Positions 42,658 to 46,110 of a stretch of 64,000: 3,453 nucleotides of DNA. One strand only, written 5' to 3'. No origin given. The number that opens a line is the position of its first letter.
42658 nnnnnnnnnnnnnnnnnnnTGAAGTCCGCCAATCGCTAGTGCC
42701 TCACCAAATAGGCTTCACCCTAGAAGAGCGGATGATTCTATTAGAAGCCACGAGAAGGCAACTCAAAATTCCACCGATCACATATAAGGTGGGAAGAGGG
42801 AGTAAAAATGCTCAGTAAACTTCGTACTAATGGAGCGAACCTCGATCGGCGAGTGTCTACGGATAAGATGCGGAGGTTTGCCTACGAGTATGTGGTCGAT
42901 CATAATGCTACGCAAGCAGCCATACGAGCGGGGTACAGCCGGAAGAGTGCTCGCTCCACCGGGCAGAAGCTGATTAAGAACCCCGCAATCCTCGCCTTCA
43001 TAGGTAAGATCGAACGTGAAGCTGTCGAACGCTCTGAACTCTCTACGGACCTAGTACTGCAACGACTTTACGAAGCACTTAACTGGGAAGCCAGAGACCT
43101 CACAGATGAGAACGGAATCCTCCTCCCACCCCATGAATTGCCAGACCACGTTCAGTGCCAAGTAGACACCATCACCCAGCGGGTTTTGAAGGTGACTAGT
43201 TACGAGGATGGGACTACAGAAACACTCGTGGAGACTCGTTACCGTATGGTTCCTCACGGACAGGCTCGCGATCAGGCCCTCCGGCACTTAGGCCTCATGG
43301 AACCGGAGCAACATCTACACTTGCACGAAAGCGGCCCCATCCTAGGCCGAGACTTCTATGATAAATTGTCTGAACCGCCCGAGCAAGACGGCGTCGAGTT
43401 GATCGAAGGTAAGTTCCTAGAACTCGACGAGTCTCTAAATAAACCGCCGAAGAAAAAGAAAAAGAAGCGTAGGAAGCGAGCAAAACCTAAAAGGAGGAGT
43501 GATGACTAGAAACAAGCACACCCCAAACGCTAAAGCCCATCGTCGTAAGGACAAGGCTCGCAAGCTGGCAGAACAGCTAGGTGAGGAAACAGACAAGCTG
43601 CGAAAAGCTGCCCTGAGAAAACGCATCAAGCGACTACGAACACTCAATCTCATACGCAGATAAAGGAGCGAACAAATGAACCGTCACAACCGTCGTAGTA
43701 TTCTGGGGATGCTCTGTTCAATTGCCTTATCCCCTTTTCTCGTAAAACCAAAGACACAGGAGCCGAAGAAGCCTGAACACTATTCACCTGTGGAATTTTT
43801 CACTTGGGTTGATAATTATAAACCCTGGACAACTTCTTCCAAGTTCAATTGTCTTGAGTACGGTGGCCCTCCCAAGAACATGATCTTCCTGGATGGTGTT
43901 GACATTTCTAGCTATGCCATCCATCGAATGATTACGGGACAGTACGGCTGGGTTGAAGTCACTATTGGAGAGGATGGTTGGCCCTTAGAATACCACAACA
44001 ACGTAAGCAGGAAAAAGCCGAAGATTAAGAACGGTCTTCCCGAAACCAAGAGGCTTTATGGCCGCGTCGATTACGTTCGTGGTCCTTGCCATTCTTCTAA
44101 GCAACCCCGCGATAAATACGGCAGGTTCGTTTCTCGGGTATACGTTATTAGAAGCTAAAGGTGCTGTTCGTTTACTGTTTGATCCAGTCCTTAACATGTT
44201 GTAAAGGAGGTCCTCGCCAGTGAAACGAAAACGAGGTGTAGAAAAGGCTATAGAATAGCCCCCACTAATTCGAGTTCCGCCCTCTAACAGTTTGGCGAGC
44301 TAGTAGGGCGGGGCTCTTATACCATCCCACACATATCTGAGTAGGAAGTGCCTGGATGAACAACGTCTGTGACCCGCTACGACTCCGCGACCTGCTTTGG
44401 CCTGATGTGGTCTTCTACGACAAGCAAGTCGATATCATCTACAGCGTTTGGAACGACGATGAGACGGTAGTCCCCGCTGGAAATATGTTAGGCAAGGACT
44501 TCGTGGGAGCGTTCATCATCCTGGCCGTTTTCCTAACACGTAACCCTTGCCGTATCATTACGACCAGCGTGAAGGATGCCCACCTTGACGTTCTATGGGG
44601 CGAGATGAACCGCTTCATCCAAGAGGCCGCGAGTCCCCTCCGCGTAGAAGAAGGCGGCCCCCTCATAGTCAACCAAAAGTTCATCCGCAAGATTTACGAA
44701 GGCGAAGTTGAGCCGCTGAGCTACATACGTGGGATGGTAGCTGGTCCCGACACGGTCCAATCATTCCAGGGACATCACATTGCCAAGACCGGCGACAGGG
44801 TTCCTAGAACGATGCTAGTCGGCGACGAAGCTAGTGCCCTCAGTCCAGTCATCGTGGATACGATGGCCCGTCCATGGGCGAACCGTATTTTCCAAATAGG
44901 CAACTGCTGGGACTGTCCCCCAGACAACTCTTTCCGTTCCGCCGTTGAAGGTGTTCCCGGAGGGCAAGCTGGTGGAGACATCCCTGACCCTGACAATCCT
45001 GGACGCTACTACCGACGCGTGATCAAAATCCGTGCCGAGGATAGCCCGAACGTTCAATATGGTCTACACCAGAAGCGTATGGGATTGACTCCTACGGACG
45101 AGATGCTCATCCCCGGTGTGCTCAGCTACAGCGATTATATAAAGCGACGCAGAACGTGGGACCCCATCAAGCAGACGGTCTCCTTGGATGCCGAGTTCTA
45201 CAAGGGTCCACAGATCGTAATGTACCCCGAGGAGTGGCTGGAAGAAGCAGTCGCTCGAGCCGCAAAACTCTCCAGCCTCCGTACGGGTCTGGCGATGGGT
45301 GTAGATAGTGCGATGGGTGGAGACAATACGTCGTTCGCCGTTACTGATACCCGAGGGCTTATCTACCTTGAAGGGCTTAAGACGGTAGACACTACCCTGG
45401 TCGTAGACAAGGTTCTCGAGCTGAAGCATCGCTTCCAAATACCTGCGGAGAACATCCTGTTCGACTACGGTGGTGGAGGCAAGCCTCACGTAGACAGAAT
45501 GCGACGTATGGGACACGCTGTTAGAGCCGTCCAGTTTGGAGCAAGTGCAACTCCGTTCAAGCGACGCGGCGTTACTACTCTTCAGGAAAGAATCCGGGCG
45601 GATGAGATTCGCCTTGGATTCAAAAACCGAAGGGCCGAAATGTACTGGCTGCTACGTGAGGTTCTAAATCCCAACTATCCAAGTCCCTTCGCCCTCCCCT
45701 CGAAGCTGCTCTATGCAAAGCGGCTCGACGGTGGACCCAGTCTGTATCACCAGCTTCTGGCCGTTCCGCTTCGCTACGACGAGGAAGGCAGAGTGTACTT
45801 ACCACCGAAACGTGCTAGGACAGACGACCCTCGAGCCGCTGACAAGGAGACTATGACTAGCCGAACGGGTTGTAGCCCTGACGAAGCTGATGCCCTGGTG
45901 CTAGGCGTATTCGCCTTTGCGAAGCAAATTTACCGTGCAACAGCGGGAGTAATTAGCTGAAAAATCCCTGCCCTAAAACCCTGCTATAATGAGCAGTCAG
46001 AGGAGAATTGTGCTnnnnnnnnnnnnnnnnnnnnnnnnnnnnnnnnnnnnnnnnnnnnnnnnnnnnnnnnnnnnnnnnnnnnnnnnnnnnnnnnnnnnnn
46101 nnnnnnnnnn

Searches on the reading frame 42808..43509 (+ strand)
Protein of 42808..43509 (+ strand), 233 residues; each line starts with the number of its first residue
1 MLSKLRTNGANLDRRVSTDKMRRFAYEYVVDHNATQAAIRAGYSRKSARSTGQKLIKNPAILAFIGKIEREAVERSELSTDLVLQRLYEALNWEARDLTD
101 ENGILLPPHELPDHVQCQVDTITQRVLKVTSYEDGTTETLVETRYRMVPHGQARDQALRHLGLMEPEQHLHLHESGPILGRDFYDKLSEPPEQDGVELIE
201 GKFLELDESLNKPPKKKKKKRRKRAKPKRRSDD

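Call 68: search_protein_families(library=pfam, max_evalue=0.001, proteins=[window:42808-43509:+])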
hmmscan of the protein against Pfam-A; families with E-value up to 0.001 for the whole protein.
window:42808-43509:+ (233 aa): 1 family
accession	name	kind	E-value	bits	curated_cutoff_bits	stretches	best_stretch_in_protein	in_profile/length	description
PF03592.21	Terminase_2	-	1.7e-23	84.3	26.1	1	18-163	2-130/141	Terminase small subunit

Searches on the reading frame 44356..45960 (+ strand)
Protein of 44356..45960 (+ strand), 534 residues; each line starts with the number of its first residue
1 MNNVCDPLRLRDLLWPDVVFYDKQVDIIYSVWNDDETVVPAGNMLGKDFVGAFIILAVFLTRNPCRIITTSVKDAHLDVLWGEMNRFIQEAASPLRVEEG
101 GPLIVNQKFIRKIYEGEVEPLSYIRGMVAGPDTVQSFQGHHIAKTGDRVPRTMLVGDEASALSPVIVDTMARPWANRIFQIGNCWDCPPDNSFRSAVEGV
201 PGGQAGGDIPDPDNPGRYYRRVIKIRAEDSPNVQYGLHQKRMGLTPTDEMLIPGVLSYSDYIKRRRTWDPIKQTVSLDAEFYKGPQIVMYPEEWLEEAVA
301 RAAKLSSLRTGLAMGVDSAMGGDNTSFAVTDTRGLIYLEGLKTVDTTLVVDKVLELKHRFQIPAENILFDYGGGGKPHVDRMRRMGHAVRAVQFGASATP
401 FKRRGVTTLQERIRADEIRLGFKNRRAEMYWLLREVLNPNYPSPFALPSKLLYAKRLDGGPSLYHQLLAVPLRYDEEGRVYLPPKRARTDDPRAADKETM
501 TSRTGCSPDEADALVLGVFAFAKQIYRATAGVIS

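Call 72: search_dna_similar(query=window:44356-45960:+, collection=phages, mode=protein, max_evalue=0.00001, max_rows=12)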
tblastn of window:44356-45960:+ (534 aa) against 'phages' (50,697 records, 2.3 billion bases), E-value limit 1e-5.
Records with a match: 2; places in all: 2; records where one place covers at least 80% of the query: 2.
Best place of each record, by identity: <60% 2.
By first word of the organism name: Actinoplanes 2.
By host as written in the record: - 1; Actinoplanes sp. SN223/29 1.
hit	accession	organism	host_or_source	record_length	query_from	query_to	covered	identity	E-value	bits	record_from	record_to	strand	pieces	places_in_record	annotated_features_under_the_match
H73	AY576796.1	Actinoplanes phage phiAsp2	-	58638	24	520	93%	24.4%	8e-9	65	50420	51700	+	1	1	pas60: Pas60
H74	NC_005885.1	Actinoplanes phage phiAsp2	Actinoplanes sp. SN223/29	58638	24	520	93%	24.4%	8e-9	65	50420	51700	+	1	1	Pas60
